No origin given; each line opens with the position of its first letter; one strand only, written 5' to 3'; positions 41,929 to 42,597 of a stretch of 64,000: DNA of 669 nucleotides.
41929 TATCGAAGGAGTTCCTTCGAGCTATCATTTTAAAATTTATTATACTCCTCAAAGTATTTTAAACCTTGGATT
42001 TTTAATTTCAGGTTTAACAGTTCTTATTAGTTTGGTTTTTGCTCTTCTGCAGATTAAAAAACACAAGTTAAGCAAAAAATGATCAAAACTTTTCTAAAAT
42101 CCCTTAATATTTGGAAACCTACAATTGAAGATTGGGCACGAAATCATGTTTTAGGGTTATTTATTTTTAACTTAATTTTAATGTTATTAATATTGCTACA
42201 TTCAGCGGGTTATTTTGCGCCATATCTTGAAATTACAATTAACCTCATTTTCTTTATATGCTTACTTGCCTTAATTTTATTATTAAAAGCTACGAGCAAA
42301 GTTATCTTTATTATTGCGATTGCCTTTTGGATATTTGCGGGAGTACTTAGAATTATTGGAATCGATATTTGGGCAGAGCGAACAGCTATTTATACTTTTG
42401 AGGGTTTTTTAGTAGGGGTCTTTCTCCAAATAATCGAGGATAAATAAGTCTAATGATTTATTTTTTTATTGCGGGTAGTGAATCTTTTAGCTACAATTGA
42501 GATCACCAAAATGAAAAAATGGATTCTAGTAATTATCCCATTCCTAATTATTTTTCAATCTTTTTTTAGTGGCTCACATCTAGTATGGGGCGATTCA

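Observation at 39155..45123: Two giant YfhO-like proteins flanking a GtrA-sized 4-TM protein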

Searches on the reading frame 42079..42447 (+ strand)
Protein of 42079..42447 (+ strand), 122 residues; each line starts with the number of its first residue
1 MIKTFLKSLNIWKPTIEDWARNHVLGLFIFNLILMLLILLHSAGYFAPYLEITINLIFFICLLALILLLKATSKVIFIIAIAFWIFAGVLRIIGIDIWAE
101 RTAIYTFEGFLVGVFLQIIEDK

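Call 5: search_protein_families(library=pfam, proteins=[window:42079-42447:+], max_evalue=0.1)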
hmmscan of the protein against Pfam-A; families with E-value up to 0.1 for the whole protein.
window:42079-42447:+ (122 aa): 1 family
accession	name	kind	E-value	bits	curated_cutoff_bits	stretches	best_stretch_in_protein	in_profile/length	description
PF10011.15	DUF2254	-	0.064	12.5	28.8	1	16-93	87-167/368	Predicted membrane protein (DUF2254)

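Call 6: search_protein_families(library=ncbifam, proteins=[window:42079-42447:+], max_evalue=0.1)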
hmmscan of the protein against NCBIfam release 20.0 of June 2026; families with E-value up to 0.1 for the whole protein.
window:42079-42447:+ (122 aa): 1 family
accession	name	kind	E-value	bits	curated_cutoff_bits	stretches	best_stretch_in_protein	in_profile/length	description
NF033470.1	SMR_qac_bcrC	exception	0.0061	17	225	1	24-114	6-95/114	quaternary ammonium compound efflux SMR transporter BcrC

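Call 15: find_homologous_proteins(query=window:42079-42447:+, max_evalue=0.01)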
Query window:42079-42447:+ (122 aa): 13 proteins with E <= 0.01 among 105 candidates.
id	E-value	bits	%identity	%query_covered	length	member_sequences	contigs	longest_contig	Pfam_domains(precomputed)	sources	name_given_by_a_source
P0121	8.3e-69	248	100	100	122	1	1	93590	-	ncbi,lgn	-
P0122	4.0e-31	126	59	88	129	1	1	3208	-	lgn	-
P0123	3.1e-30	123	56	86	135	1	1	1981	-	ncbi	-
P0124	7.9e-30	122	58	86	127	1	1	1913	-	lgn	-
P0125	1.1e-28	118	55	78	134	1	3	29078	-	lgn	-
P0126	7.6e-28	115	50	89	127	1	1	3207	-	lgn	-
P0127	2.9e-27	114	51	86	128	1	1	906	-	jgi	jgi:hypothetical protein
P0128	9.3e-25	105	48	87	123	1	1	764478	-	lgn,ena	-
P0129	1.7e-24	105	49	89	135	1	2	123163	-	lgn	-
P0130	2.4e-24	104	49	96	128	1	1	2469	-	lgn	-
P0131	1.8e-23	101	46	92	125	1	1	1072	-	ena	-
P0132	5.1e-22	97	47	88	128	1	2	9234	-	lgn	-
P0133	4.9e-20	90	53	68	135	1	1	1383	-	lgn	-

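Call 18: find_encoding_contigs(protein=P0129, flank=8000, max_places=3)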
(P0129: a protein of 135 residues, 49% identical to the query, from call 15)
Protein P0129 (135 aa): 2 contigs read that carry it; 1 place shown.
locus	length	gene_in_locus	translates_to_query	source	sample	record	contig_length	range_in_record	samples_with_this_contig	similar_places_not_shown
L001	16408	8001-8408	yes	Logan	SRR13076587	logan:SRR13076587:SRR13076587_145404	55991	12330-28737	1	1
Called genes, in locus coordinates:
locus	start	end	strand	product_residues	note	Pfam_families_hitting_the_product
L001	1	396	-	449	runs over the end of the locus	-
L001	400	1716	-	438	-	PF01943:Polysacc_synt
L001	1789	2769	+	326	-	PF14907:NTP_transf_5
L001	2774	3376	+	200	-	PF02223:Thymidylate_kin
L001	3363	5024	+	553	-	-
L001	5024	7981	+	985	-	PF11847:GT-C_AftD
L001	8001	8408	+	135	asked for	-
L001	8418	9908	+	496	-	-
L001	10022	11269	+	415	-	PF08421:Methyltransf_13, PF13489:Methyltransf_23, PF08241:Methyltransf_11 (weak), PF08242:Methyltransf_12, PF08484:Methyltransf_14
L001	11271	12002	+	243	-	PF00535:Glycos_transf_2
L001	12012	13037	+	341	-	PF08242:Methyltransf_12 (faint)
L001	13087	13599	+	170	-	PF18915:DUF5667 (weak)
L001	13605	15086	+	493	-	-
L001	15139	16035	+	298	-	PF13489:Methyltransf_23, PF08241:Methyltransf_11 (weak), PF08242:Methyltransf_12 (weak)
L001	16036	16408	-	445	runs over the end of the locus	-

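Call 19: find_encoding_contigs(protein=P0128, flank=8000, max_places=3)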
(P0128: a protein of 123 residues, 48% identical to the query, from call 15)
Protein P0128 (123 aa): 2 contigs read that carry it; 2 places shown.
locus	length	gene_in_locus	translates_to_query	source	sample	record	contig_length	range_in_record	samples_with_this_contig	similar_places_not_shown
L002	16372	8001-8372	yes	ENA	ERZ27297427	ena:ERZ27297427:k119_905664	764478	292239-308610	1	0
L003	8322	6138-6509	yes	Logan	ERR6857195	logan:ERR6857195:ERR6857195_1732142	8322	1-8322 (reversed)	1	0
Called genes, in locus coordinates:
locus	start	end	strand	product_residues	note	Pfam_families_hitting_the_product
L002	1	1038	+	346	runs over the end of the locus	PF00535:Glycos_transf_2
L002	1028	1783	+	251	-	PF02353:CMAS, PF03141:Methyltransf_29 (weak), PF13489:Methyltransf_23, PF07021:MetW, PF13847:Methyltransf_31, PF08241:Methyltransf_11, PF08242:Methyltransf_12, PF13649:Methyltransf_25, +1 more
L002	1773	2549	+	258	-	PF01209:Ubie_methyltran (weak), PF13489:Methyltransf_23, PF05219:DREV (weak), PF13847:Methyltransf_31, PF08241:Methyltransf_11, PF08242:Methyltransf_12, PF13649:Methyltransf_25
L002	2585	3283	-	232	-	PF05401:NodS (weak), PF11968:Bmt2 (faint), PF13489:Methyltransf_23, PF13847:Methyltransf_31, PF08241:Methyltransf_11, PF08242:Methyltransf_12, PF13649:Methyltransf_25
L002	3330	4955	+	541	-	-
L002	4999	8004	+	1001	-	PF11847:GT-C_AftD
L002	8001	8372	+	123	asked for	-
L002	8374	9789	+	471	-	-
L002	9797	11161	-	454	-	PF11028:TMEM260_N (weak), PF13231:PMT_2 (weak)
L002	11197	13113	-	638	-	-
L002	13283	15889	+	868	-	-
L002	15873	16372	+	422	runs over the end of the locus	PF01943:Polysacc_synt, PF13440:Polysacc_synt_3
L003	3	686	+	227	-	?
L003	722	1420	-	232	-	PF05401:NodS (weak), PF11968:Bmt2 (faint), PF13489:Methyltransf_23, PF13847:Methyltransf_31, PF08241:Methyltransf_11, PF08242:Methyltransf_12, PF13649:Methyltransf_25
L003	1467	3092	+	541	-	-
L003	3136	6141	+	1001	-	PF11847:GT-C_AftD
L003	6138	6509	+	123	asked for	-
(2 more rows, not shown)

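Call 34: predict_structure(alignment_id=A1)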
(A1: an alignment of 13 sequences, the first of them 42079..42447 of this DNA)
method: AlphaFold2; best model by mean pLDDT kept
length: 122 residues; sequences in the alignment: 13
mean_pLDDT: 85.0   pTM: 0.69
mean pLDDT of the five models: 85.0, 74.7, 73.0, 72.6, 67.7
residues with pLDDT >= 90: 29; 70-90: 85; 50-70: 8; < 50: 0
segments of 3 or more residues with pLDDT < 50: none
pLDDT, mean of each block of 10 residues (from residue 1): 69 75 88 91 79 87 88 89 91 88 88 88 75
secondary structure, 60 per line:
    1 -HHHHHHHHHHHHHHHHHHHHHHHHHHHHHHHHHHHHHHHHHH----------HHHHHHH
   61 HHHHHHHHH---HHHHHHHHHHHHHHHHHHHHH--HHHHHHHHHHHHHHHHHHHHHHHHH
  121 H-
elements in order: H2-43 H54-69 H73-93 H96-121

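Call 39: search_protein_representatives(alignment_id=A1)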
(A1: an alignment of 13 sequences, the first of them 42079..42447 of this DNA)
Query: 13 sequences, 126 profile positions. Proteins with E-value up to 0.001 (for the whole library): 62; up to 1e-10: 48; up to 1e-30: 20. The best 62 are listed.
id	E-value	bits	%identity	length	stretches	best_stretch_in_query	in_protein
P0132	8.3e-43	161.6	-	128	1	2-124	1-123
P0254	2.6e-42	160.0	-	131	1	4-123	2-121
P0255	7.9e-41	155.2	-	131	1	3-123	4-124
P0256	1.2e-40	154.6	-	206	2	7-122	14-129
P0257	3.2e-39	150.0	-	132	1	7-123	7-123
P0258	2.6e-37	143.8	-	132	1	8-123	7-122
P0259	5.1e-36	139.6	-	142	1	11-122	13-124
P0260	5.3e-35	136.3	-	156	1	13-122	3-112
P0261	5.9e-35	136.2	-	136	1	19-125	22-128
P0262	2.2e-34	134.3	-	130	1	6-124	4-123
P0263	3.1e-33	130.6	-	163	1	4-122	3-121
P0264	3.2e-33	130.6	-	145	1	5-122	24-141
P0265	4.6e-33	130.1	-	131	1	12-121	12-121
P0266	1.1e-32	128.9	-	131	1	9-125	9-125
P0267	1.6e-32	128.3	-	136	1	11-122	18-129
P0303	9.1e-08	48.3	-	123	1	28-125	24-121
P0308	4.2e-05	39.7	-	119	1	3-121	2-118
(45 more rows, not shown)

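Call 41: search_protein_families(library=pfam, alignment_id=A6, max_evalue=1)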
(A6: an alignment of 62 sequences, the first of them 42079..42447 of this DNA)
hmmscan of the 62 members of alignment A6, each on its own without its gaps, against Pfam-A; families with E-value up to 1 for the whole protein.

A. member 1, window:42079-42447:+ (122 aa): 1 family
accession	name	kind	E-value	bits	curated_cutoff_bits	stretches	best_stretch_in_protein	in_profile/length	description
PF10011.15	DUF2254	-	0.064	12.5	28.8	1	16-93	87-167/368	Predicted membrane protein (DUF2254)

B. families by the number of members that match (of 62 scanned): 39 families (the first 25 are shown)
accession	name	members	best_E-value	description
PF09843.14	DUF2070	4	0.15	Predicted membrane protein (DUF2070)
PF07695.17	7TMR-DISM_7TM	3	0.00083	7TM diverse intracellular signalling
PF24124.1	YphA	2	0.018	YphA-like integral membrane protein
PF20237.3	DUF6594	2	0.4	Family of unknown function (DUF6594)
PF01184.24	Gpr1_Fun34_YaaH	1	7.7e-05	GPR1/FUN34/yaaH family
PF13520.12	AA_permease_2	1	0.0039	Amino acid permease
PF14897.12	EpsG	1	0.006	EpsG family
PF25592.1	DUF7937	1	0.0079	Domain of unknown function (DUF7937)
PF17534.7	DUF5453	1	0.014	Family of unknown function (DUF5453)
PF14093.11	DUF4271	1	0.015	Domain of unknown function (DUF4271)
PF16492.10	Cadherin_C_2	1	0.017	Cadherin cytoplasmic C-terminal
PF10777.14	YlaC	1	0.019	Inner membrane protein YlaC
PF11026.13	DUF2721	1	0.027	Protein of unknown function (DUF2721)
PF13630.11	SdpI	1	0.031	SdpI/YfhL protein family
PF07187.16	DUF1405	1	0.039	Protein of unknown function (DUF1405)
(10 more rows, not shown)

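Call 42: fold_search(model_id=the predicted structure, library=pdb)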
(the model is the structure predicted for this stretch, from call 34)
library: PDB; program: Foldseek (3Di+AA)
matches with E <= 10: 14; with E <= 0.001: 0
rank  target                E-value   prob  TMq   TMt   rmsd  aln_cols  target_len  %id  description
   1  5jwr_G                3.0e+00  0.14  0.29  0.27   7.4        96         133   14  Crystal structure of foldswitch-stabilized KaiB in complex with the N-terminal CI domain of KaiC and a dimer of KaiA C (released 2017-03-29)
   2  6z16_B                3.6e+00  0.20  0.33  0.30   6.9       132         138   14  Structure of the Mrp antiporter complex (released 2020-08-12)
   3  6ijj_L                4.0e+00  0.11  0.26  0.29  14.1        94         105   15  Photosystem I of Chlamydomonas reinhardtii (released 2019-03-20)
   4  5jwr_E                5.2e+00  0.12  0.32  0.30   7.3       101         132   13  Crystal structure of foldswitch-stabilized KaiB in complex with the N-terminal CI domain of KaiC and a dimer of KaiA C (released 2017-03-29)
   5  8v9o_C                5.5e+00  0.06  0.23  0.18  12.3        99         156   15  Imaging scaffold engineered to bind the therapeutic protein target BARD1 (released 2024-05-15)
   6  7tmv_B                6.9e+00  0.33  0.39  0.31  10.4        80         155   14  Crystal structure of a Putative structural protein from Klebsiella pneumoniae (released 2022-02-02)
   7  6w2q                  6.9e+00  0.14  0.31  0.22   4.4        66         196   15  Junction 34, DHR53-DHR4 (released 2020-04-15)
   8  5jwr_F                7.7e+00  0.09  0.33  0.31   7.1       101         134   13  Crystal structure of foldswitch-stabilized KaiB in complex with the N-terminal CI domain of KaiC and a dimer of KaiA C (released 2017-03-29)
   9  9e01_A                7.7e+00  0.08  0.34  0.22  12.5       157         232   13  Cryo-EM structure of a TatBC-MdoD complex from Escherichia coli (released 2025-08-27)
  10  9z6v_G                7.7e+00  0.05  0.25  0.20  10.1        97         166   22  The structure of TMD with 3 TARPs and 1 CNIH from all native AMPA receptor subtypes (released 2026-02-04)
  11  6ltl_A                8.1e+00  0.05  0.24  0.20  16.6       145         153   15  The dimeric structure of G80A myoglobin (released 2020-05-06)
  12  4g86_A                8.5e+00  0.11  0.36  0.20   6.7       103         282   14  Crystal structure of the redox-active cofactor DBMIB bound to the full length circadian clock protein KaiA from Synech (released 2012-10-24)
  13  1q6a_A                8.5e+00  0.08  0.30  0.33   7.5        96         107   11  Solution Structure of the C-terminal Domain of Thermosynechococcus elongatus KaiA (ThKaiA180C); Averaged Minimized Str (released 2003-08-19)
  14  6uw9_A                9.0e+00  0.07  0.31  0.08  12.2       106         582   15  Cryo-EM structure of the human TRPV3 K169A mutant in the presence of 2-APB, determined in lipid nanodisc (released 2020-07-01)

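Call 60: search_solved_structures(query=A6, max_evalue=10, show_alignments=3)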
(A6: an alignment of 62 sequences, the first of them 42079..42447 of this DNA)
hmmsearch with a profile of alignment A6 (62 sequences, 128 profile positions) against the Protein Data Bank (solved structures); distinct sequences matched with E-value up to 10: 3.
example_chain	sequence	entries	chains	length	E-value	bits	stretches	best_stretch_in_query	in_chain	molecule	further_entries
2k9p_A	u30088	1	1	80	0.065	16.4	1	20-50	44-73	Pheromone alpha factor receptor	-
9sh6_B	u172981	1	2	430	0.24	14.6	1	20-53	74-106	Pheromone alpha factor receptor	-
7ad3_B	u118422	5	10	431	0.24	14.6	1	20-53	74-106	Pheromone alpha factor receptor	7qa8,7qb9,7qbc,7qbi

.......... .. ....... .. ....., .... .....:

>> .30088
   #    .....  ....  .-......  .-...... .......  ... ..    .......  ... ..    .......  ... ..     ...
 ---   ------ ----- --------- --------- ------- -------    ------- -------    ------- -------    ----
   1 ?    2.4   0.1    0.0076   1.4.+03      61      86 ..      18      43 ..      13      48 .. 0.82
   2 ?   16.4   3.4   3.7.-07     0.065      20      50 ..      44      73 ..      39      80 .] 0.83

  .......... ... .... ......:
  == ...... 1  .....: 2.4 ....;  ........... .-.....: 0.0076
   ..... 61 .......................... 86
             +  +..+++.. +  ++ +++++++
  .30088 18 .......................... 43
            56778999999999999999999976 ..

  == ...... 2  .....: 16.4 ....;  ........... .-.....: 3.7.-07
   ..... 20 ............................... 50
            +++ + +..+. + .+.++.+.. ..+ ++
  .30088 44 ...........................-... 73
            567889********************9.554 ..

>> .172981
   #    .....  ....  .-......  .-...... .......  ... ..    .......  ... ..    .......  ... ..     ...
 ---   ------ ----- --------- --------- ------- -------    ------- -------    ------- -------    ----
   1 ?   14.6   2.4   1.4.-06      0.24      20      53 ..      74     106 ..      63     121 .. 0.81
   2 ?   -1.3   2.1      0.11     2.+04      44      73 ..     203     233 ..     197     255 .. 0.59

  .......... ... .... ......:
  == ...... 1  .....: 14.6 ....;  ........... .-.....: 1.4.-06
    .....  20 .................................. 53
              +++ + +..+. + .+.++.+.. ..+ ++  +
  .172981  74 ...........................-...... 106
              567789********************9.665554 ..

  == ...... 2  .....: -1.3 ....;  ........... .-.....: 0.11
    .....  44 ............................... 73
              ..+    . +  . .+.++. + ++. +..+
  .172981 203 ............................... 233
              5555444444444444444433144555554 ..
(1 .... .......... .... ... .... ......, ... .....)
